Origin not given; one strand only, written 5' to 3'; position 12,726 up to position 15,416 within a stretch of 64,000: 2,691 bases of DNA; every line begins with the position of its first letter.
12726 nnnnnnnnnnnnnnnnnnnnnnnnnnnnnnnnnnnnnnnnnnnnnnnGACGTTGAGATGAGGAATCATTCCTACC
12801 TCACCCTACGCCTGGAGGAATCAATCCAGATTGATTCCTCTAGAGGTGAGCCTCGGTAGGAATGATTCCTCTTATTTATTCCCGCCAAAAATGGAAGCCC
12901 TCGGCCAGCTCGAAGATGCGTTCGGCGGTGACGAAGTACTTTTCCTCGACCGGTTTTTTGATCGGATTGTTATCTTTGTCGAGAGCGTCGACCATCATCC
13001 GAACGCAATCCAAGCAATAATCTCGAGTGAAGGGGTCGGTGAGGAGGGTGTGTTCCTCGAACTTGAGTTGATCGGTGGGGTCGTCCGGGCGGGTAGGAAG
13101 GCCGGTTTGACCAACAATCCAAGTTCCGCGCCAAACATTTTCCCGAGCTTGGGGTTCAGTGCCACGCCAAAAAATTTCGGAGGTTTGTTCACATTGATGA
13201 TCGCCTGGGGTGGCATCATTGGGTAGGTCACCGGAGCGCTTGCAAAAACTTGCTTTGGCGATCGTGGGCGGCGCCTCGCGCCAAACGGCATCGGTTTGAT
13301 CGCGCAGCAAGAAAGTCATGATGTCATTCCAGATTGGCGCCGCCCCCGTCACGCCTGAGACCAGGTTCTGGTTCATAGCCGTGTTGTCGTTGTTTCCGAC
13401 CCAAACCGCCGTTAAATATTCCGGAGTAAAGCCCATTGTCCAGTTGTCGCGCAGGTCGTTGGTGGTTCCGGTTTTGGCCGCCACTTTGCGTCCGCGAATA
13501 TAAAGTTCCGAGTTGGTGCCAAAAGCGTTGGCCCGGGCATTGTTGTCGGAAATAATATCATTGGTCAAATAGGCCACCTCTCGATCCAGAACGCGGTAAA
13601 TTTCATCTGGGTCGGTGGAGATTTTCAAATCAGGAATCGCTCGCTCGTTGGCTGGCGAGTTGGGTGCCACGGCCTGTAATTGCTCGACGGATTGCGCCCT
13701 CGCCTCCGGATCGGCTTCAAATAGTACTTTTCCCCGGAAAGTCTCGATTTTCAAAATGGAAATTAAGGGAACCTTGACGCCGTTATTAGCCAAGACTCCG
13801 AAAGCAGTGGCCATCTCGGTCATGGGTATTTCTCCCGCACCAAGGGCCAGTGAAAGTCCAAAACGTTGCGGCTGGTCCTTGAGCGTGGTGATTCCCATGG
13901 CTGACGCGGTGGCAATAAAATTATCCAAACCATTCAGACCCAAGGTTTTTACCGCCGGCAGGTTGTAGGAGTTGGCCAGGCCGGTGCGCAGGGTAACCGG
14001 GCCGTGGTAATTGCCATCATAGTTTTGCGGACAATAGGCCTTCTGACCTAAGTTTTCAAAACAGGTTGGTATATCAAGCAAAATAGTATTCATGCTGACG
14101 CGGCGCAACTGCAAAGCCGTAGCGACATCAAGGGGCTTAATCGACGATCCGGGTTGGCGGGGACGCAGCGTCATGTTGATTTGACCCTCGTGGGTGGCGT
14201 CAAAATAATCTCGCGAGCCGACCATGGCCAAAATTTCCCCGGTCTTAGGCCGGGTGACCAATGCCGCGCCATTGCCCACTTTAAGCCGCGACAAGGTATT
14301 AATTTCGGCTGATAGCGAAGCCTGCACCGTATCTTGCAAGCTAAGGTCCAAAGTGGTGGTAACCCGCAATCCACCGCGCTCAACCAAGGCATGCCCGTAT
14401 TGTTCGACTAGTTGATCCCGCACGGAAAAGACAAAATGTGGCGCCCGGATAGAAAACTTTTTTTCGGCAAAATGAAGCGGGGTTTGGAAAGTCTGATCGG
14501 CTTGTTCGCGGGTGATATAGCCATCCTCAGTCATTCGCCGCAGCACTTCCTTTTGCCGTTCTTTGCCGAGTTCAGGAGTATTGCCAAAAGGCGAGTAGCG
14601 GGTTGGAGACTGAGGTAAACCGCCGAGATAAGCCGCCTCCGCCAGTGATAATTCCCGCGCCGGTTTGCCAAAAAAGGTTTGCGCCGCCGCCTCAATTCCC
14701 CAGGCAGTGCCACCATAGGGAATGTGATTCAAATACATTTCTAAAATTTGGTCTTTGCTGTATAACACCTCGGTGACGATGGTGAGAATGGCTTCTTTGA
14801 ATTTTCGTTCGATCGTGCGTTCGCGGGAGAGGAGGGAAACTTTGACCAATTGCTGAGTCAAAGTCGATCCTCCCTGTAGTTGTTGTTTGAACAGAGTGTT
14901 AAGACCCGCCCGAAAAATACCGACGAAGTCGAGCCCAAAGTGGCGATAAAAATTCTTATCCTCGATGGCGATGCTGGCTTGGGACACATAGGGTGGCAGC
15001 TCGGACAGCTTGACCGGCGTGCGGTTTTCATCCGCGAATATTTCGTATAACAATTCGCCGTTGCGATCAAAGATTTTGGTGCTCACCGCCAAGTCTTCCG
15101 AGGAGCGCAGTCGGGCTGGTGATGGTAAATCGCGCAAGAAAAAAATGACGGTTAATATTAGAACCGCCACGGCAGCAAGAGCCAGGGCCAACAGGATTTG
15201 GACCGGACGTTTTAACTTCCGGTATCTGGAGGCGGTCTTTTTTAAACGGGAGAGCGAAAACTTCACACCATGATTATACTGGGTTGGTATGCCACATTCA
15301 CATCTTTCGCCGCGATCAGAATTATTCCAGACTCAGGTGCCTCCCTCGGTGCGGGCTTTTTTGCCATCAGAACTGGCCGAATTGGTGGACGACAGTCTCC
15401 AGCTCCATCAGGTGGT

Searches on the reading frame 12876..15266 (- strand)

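Call 68: search_protein_families(library=pfam, proteins=[window:12876-15266:-], max_evalue=0.00001)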
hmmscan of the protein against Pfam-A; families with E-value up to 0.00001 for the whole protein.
window:12876-15266:- (796 aa): 2 families
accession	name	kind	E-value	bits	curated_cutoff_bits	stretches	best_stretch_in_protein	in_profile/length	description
PF00912.28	Transgly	-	4.2e-60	202.7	27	1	70-245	2-177/178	Transglycosylase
PF00905.27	Transpeptidase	-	7.3e-18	65.2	22.1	1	333-650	1-298/299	Penicillin binding protein transpeptidase domain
